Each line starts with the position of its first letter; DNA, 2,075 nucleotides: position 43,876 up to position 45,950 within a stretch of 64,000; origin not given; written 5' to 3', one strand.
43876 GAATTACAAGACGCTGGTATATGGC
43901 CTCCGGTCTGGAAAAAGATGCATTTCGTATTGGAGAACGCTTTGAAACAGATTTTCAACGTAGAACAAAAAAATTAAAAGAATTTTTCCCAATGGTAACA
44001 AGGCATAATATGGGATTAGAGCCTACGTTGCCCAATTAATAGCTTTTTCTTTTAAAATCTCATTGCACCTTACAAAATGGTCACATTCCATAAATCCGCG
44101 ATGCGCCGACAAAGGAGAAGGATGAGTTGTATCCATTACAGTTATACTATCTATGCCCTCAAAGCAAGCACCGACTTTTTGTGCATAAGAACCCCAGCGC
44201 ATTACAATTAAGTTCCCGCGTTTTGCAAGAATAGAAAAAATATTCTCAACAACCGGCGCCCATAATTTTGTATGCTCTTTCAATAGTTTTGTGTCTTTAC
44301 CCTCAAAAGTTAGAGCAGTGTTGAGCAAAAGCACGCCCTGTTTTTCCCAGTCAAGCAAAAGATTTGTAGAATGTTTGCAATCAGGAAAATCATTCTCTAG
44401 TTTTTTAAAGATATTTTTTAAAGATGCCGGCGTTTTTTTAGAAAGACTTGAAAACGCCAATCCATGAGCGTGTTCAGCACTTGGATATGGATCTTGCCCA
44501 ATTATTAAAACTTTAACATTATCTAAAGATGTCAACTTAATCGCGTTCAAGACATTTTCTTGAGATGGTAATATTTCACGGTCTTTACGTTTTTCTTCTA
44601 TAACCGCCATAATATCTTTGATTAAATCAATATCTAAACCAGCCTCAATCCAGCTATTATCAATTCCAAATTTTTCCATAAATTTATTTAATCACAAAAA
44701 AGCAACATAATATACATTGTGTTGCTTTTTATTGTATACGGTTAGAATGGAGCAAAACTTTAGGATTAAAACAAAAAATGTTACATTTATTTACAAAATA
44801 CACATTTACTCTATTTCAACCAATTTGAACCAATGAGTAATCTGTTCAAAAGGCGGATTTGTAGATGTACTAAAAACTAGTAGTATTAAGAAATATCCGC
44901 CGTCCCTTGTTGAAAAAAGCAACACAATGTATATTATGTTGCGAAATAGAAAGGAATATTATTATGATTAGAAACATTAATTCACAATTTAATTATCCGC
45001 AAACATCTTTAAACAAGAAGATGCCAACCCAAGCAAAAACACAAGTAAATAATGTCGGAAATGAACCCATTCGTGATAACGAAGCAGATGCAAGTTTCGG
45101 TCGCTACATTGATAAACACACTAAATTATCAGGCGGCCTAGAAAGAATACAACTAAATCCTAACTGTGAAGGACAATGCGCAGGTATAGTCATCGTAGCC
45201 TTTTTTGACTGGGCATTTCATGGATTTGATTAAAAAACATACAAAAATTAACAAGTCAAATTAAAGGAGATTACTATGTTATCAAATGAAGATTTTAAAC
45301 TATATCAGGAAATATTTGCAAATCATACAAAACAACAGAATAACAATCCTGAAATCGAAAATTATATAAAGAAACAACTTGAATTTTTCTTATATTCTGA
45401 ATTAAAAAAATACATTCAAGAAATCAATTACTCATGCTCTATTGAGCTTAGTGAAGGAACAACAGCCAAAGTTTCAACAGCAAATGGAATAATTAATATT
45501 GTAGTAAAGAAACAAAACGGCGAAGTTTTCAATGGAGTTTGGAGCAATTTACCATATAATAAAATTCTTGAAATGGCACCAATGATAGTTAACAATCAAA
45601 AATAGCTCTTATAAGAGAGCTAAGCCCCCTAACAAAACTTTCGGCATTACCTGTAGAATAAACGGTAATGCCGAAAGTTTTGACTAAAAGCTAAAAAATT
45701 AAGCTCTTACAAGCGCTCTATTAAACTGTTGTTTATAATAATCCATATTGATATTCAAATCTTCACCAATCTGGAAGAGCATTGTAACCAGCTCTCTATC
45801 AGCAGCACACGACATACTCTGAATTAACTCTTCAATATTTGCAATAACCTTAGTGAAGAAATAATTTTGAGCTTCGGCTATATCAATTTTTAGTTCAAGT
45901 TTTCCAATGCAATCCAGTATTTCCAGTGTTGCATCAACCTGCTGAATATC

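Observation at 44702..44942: Candidate invertible promoter switch: perfect 29-bp inverted repeats bracket a 183-bp core carrying a sigma-28-like promoter that currently faces away from an orphan gene cassette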

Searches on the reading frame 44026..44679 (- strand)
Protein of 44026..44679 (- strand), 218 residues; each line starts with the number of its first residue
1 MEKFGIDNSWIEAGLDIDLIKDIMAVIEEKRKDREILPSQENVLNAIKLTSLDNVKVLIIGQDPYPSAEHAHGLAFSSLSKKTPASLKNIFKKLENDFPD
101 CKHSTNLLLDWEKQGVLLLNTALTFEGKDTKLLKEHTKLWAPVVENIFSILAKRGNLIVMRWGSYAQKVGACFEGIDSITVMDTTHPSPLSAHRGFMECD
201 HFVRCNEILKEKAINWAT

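Call 9: find_encoding_contigs(protein=window:44026-44679:-, flank=3000, max_places=10)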
Protein window:44026-44679:- (218 aa): 24 contigs read that carry it; 1 place shown.
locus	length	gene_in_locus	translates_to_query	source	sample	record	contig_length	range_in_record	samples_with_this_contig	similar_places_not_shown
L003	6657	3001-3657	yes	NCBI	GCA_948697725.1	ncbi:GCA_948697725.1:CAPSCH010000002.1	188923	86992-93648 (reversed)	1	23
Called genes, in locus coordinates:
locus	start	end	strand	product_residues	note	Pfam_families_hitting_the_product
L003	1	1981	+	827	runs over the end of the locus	PF03065:Glyco_hydro_57, PF12055:DUF3536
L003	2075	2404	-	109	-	-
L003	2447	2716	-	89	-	-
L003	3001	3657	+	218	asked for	PF03167:UDG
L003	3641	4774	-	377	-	-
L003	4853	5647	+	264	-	PF03746:LamB_YcsF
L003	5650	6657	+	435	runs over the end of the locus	PF01933:CofD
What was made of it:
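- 44023..44679 (-): ung (uracil-DNA glycosylase). This is the gene the promoter faces in the assembled orientation. Pfam UDG (call 9).
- Checked: Flanking genes are as described. ung lies at 44023-44679 on the minus strand (Pfam UDG, call 9).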

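Call 32: list_cluster_members(proteins=[window:44026-44679:-, P0016, P0073, P0099, P0056, P0065, P0080, P0094, P0059, P0027])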
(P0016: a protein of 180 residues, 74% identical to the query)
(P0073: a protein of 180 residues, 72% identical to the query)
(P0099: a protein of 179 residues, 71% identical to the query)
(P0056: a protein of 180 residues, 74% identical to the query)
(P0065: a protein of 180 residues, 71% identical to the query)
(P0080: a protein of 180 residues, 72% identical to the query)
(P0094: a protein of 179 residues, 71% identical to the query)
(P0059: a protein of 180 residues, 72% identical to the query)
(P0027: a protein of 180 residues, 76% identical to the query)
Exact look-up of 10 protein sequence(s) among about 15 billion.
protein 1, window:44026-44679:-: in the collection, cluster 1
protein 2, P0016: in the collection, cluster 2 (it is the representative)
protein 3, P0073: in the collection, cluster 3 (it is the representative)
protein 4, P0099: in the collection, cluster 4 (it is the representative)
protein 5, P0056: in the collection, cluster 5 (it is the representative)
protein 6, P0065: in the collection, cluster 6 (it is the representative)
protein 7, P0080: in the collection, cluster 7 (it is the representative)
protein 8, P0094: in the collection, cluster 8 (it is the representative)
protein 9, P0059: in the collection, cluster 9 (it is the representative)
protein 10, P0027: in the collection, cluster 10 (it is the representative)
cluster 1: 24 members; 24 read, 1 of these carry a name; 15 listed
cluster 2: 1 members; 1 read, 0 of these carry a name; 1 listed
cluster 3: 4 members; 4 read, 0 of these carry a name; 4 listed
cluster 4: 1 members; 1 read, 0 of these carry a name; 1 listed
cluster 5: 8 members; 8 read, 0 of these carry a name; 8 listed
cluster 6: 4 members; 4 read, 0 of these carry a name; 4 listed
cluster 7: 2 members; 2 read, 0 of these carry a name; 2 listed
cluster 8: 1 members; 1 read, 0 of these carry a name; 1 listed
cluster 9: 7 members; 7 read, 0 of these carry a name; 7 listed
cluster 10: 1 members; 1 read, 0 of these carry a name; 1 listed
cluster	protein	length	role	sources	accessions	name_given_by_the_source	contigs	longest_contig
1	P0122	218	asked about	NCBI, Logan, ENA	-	-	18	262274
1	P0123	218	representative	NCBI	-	-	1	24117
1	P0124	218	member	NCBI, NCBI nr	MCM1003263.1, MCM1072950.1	MAG: uracil-DNA glycosylase [Candidatus Gastranaerophilales bacterium] | uracil-DNA glycosylase [Candidatus Gastranaerophilales bacterium]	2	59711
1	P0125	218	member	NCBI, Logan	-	-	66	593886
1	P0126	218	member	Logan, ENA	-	-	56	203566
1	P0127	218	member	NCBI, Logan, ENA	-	-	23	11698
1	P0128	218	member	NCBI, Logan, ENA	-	-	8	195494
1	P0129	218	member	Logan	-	-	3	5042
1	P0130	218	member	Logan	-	-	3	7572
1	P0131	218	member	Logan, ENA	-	-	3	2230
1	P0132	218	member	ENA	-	-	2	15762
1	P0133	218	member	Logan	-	-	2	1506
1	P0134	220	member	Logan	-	-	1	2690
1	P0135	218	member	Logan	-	-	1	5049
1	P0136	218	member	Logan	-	-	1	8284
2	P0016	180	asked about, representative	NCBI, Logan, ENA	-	-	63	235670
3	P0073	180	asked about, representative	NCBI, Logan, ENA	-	-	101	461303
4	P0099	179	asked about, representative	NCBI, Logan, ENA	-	-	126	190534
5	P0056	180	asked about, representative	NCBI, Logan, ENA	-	-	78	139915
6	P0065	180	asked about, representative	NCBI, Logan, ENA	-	-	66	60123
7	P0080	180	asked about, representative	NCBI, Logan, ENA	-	-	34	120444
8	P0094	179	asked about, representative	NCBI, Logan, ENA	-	-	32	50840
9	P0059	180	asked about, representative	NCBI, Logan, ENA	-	-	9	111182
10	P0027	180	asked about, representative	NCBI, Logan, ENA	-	-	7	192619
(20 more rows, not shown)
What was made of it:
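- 44023..44679 (-): A source names the cluster uracil-DNA glycosylase of Candidatus Gastranaerophilales (call 32).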

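Call 34: find_encoding_contigs(protein=P0125, flank=2500, max_places=10)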
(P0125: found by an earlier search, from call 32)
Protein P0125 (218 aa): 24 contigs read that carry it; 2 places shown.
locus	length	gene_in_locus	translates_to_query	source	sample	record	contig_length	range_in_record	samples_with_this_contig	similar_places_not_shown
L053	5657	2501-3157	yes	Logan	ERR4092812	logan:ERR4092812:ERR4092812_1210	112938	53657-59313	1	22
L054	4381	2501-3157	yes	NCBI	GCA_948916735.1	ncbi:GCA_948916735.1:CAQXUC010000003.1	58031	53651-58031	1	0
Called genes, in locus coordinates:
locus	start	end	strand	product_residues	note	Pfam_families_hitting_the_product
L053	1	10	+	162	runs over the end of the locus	-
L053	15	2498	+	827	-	PF03065:Glyco_hydro_57, PF12055:DUF3536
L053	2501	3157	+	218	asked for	PF03167:UDG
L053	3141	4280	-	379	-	-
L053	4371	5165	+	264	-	PF03746:LamB_YcsF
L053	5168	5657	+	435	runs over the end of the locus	PF01933:CofD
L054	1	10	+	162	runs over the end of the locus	-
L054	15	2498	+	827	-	PF03065:Glyco_hydro_57, PF12055:DUF3536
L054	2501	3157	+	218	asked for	PF03167:UDG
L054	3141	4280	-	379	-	-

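Call 50: find_encoding_contigs(protein=P0127, flank=1500, max_places=10)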
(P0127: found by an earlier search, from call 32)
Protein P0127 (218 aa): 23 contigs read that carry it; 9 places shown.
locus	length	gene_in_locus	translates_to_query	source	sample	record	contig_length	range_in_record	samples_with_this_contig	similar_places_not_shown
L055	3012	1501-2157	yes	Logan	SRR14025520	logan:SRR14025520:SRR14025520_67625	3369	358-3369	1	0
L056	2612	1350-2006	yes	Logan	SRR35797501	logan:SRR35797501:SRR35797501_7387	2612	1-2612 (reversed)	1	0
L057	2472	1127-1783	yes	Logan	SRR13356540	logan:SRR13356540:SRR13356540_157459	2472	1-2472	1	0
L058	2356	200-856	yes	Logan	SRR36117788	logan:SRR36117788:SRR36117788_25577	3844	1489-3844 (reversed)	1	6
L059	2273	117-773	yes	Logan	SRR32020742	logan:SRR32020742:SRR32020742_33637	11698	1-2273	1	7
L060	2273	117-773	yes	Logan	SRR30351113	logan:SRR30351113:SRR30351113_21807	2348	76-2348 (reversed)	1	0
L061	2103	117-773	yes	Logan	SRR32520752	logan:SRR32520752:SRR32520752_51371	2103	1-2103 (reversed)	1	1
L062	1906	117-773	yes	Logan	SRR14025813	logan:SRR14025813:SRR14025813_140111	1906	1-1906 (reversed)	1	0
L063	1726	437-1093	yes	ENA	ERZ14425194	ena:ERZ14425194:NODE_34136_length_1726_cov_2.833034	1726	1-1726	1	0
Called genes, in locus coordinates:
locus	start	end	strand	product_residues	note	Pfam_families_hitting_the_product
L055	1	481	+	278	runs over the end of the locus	?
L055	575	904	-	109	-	-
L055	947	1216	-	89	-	-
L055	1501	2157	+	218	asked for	PF03167:UDG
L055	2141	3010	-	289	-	?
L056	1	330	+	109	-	?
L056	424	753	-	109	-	-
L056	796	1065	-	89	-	-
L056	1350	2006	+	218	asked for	PF03167:UDG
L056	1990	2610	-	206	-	?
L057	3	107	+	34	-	?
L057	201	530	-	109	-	-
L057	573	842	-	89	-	-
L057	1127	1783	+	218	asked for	PF03167:UDG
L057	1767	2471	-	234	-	?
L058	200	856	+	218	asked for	PF03167:UDG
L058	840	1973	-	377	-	-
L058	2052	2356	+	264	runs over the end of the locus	PF03746:LamB_YcsF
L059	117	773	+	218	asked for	PF03167:UDG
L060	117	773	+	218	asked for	PF03167:UDG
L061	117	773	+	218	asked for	PF03167:UDG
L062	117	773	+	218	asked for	PF03167:UDG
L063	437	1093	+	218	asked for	PF03167:UDG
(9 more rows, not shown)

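Call 51: find_encoding_contigs(protein=P0126, flank=1500, max_places=10)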
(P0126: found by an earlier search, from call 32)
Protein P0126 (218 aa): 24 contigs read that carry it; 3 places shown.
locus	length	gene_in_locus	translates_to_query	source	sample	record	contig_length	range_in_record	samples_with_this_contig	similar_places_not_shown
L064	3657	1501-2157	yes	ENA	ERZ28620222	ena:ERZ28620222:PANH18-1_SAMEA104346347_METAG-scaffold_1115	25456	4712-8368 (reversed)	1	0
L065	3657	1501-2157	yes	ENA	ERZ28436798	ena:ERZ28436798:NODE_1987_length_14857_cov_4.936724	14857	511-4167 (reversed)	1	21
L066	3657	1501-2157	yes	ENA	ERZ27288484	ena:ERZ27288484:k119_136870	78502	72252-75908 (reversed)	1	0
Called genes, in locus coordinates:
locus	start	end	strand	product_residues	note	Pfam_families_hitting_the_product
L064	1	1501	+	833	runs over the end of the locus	-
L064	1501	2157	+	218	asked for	PF03167:UDG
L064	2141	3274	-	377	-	-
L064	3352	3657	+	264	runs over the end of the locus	PF03746:LamB_YcsF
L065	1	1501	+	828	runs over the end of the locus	PF03065:Glyco_hydro_57, PF12055:DUF3536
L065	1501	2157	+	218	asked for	PF03167:UDG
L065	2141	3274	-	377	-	-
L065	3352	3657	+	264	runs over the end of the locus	PF03746:LamB_YcsF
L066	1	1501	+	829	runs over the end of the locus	PF03065:Glyco_hydro_57, PF12055:DUF3536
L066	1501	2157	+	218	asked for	PF03167:UDG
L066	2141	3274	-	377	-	-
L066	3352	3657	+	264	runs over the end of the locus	PF03746:LamB_YcsF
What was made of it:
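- On Xer/dif-type recombination site: The locus is absent in related lineages (calls 34, 51).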

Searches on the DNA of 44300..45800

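Call 74: search_rna_families(source=window, start=44300, end=45800, threshold=evalue, max_evalue=1)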
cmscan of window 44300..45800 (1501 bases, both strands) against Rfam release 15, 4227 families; matches with E-value up to 1: 4.
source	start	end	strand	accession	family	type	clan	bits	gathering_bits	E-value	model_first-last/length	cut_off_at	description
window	45629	45686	-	RF03996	mir-3012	Gene; miRNA;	-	27.9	90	0.011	1-68/68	no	mir-3012 microRNA precursor family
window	45633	45682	+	RF03491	mir-3146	Gene; miRNA;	-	22.1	96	0.3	14-65/79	no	mir-3146 microRNA precursor family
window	45636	45679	-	RF03765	mir-2059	Gene; miRNA;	-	20.1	90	0.71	1-68/68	no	mir-2059 microRNA precursor family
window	45601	45694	-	RF02749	Ncrwmel02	Gene; sRNA;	-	16.8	290.8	0.23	1-251/251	no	Wolbachia sRNA mel02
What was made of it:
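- Tried and rejected: Nothing matched in the core at E<=1; only chance hairpin hits appeared at 45601-45694 (call 74).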

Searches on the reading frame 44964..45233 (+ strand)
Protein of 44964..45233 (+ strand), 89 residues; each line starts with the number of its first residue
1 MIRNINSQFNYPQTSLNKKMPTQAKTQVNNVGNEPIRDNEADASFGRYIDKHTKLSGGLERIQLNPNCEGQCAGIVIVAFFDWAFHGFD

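Call 27: search_protein_families(library=pfam, proteins=[window:44964-45233:+], max_evalue=0.01)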
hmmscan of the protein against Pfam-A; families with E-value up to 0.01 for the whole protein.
window:44964-45233:+ (89 aa): 0 families

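Call 40: search_protein_families(library=ncbifam, proteins=[window:44964-45233:+], max_evalue=0.01)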
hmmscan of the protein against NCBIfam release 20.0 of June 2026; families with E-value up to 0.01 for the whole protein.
window:44964-45233:+ (89 aa): 0 families
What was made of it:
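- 44964..45233 (+): 89-aa orphan gene, the first gene of the switched cassette. Its RBS is AAAGGAA and its C-terminal motif is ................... No Pfam or NCBIfam family (calls 27, 40).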

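Call 60: find_homologous_proteins(query=window:44964-45230:+, max_evalue=0.001)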
Query window:44964-45230:+ (89 aa): 1 proteins with E <= 0.001 among 1 candidates.
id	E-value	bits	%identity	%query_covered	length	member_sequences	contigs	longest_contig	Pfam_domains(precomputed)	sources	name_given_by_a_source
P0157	1.8e-51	190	96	100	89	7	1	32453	-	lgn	-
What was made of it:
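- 44964..45233 (+): The only close relative is in the same species group (call 60).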

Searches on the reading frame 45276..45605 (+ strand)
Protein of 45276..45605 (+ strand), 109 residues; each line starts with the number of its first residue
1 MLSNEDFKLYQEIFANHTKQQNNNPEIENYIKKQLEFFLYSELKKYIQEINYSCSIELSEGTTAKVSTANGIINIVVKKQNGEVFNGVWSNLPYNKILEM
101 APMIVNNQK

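Call 8: find_encoding_contigs(protein=window:45276-45602:+, flank=3000, max_places=10)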
Protein window:45276-45602:+ (109 aa): 24 contigs read that carry it; 2 places shown.
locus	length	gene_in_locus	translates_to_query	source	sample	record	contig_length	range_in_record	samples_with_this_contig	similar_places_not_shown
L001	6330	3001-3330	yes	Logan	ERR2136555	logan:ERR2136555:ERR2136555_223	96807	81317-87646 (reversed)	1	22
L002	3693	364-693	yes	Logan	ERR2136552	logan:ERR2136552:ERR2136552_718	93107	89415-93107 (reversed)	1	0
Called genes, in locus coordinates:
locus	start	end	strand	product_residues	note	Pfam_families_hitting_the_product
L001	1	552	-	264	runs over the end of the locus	PF03746:LamB_YcsF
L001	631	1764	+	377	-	-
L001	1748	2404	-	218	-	PF03167:UDG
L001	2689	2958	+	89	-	-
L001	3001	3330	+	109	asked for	-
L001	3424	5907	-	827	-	PF03065:Glyco_hydro_57, PF12055:DUF3536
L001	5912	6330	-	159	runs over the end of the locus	-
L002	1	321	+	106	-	?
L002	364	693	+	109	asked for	-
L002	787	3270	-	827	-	PF03065:Glyco_hydro_57, PF12055:DUF3536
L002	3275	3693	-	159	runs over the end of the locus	-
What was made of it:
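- Checked: Genes of 89 aa and 109 aa start at 44964 and 45276 on the plus strand (gene calls, call 8).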

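Call 15: find_homologous_proteins(query=window:45276-45602:+)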
Query window:45276-45602:+ (109 aa): 1 proteins with E <= 0.001 among 7 candidates.
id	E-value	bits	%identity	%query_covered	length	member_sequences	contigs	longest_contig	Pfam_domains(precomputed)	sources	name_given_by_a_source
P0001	1.6e-63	229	99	100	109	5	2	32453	-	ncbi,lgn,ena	-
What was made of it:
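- Tried and rejected: Word-based homology found only the same species group (calls 15, 60).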

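Call 27: search_protein_families(library=pfam, proteins=[window:45276-45605:+], max_evalue=0.01)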
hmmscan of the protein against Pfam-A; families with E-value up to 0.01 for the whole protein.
window:45276-45605:+ (109 aa): 0 families

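Call 33: find_encoding_contigs(protein=P0001, flank=2500, max_places=10)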
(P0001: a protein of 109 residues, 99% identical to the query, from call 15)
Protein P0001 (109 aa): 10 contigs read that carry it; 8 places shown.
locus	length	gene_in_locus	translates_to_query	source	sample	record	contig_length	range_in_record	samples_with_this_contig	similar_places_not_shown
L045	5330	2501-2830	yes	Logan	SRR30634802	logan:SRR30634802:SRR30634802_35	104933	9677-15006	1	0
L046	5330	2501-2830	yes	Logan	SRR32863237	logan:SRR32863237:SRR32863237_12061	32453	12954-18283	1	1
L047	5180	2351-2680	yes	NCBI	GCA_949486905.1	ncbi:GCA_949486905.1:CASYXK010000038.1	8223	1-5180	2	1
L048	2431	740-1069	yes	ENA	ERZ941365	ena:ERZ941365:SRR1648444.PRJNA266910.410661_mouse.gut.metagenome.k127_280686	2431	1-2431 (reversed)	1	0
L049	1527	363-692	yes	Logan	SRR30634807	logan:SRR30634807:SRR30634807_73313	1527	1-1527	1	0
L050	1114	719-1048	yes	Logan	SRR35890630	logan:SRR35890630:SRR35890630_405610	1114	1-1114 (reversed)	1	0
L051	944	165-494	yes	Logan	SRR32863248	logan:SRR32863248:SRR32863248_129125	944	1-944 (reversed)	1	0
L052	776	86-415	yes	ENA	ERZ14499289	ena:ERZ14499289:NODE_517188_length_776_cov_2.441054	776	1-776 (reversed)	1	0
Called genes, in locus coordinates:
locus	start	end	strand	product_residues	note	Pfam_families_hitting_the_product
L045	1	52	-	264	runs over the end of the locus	PF03746:LamB_YcsF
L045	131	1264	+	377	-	-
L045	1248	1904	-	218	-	PF03167:UDG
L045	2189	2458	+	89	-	-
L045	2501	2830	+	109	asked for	-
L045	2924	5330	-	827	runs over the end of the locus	PF03065:Glyco_hydro_57, PF12055:DUF3536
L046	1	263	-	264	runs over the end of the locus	PF03746:LamB_YcsF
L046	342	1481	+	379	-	-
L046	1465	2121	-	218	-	PF03167:UDG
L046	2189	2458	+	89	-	-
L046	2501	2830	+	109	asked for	-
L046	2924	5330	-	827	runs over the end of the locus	PF03065:Glyco_hydro_57, PF12055:DUF3536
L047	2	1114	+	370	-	?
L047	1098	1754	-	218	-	PF03167:UDG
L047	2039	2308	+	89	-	-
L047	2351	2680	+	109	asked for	-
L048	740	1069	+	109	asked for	-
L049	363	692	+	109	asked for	-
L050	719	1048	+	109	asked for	-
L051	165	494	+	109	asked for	-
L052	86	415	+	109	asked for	-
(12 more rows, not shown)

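Call 40: search_protein_families(library=ncbifam, proteins=[window:45276-45605:+], max_evalue=0.01)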
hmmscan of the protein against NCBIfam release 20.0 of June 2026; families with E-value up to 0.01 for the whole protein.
window:45276-45605:+ (109 aa): 0 families
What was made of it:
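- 45276..45605 (+): 109-aa orphan gene, the second gene of the cassette. No family (calls 27, 40).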

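Call 65: predict_structure(protein=window:45276-45602:+)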
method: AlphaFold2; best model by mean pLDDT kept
length: 109 residues; sequences in the alignment: 1
mean_pLDDT: 47.1   pTM: 0.40
mean pLDDT of the five models: 47.1, 47.1, 44.7, 44.0, 40.7
residues with pLDDT >= 90: 0; 70-90: 0; 50-70: 43; < 50: 66
segments of 3 or more residues with pLDDT < 50: 1-24, 26-28, 36-50, 91-109
pLDDT, mean of each block of 10 residues (from residue 1): 37 41 47 48 42 53 57 60 58 44 29
secondary structure, 60 per line:
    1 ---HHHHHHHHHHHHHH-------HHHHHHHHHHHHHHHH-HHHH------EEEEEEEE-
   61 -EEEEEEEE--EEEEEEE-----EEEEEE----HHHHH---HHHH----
elements in order: H4-17 H25-40 H42-45 E52-59 E62-69 E72-78 E84-89 H94-98 H102-105
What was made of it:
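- Tried and rejected: The AlphaFold model of the 109-aa protein has pLDDT 47, so no fold search was run (call 65).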

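Call 69: search_protein_representatives(protein=window:45276-45602:+)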
Query: 109 residues. Proteins with E-value up to 0.001 (for the whole library): 7; up to 1e-10: 2; up to 1e-30: 1. The best 7 are listed.
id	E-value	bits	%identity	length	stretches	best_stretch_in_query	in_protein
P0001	5.1e-64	229.0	99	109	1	1-109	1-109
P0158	4.6e-13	65.4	40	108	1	17-103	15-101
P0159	8.7e-10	54.9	37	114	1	5-105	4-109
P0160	3.4e-06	43.4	31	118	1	23-97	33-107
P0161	3.4e-05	40.2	33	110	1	11-93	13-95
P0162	7.0e-05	39.2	37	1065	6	40-78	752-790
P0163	3.5e-04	36.9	36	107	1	16-93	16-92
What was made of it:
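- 45276..45605 (+): Six weak relatives among 1.84 billion representatives, five of them 107-118 aa, the best at 40% identity (call 69).
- Tried and rejected: Full HMMER found six weak relatives (call 69).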

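Call 76: find_encoding_contigs(protein=P0158, flank=2500, max_places=4)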
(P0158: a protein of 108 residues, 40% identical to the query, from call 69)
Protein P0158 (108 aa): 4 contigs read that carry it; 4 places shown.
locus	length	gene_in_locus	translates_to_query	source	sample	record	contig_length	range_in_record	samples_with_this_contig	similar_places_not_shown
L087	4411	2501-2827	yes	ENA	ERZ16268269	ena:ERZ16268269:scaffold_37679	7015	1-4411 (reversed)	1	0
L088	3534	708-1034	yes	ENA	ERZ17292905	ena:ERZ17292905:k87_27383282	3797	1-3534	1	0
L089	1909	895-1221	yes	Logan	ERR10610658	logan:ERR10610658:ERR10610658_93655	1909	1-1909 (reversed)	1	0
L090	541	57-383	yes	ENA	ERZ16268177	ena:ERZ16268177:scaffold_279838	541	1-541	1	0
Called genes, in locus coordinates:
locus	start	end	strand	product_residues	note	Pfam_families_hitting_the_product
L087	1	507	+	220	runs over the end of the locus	PF01029:NusB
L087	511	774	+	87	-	PF02881:SRP54_N (weak)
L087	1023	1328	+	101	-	PF00448:SRP54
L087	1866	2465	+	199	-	-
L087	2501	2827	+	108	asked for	-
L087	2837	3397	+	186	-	-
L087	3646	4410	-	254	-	?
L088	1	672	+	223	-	?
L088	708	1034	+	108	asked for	-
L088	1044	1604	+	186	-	-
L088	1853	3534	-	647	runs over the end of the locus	?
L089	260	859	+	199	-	-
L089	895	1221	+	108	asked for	-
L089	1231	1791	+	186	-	-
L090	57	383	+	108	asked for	-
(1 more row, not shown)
